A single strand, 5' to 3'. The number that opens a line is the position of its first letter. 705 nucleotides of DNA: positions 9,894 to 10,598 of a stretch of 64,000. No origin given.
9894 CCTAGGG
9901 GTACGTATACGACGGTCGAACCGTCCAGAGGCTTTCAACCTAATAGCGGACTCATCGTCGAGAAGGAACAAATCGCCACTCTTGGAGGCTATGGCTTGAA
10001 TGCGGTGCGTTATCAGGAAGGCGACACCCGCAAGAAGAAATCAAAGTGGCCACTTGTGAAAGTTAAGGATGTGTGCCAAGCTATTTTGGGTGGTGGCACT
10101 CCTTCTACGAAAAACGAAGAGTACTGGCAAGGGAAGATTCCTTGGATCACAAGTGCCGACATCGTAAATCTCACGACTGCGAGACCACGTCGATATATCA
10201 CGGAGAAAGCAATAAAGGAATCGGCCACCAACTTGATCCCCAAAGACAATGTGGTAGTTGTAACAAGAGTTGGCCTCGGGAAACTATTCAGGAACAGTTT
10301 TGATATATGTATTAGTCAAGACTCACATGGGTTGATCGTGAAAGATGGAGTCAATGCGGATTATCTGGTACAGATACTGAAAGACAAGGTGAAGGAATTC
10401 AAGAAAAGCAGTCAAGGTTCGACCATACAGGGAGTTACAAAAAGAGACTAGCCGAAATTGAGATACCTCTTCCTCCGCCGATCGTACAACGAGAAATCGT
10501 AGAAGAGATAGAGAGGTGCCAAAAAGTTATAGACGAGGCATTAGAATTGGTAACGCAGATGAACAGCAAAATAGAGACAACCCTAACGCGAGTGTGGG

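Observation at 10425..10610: Frameshift in an A5 homopolymer truncates the HsdM-HsdS fusion just before the conserved HsdS C-terminal helix.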

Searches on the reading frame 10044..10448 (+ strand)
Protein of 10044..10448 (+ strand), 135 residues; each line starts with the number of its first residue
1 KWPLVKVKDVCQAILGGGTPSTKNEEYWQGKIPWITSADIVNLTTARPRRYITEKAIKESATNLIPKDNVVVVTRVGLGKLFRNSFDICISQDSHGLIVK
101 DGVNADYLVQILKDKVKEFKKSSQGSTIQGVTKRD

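Call 27: search_protein_families(library=pfam, proteins=[window:10044-10448:+], max_evalue=0.001)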
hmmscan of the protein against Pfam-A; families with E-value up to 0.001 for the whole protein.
seq(135 aa): 1 family
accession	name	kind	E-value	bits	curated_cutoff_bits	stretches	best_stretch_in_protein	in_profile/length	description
PF01420.25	Methylase_S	-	2.3e-17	64.2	22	1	2-133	4-126/168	Type I restriction modification DNA specificity domain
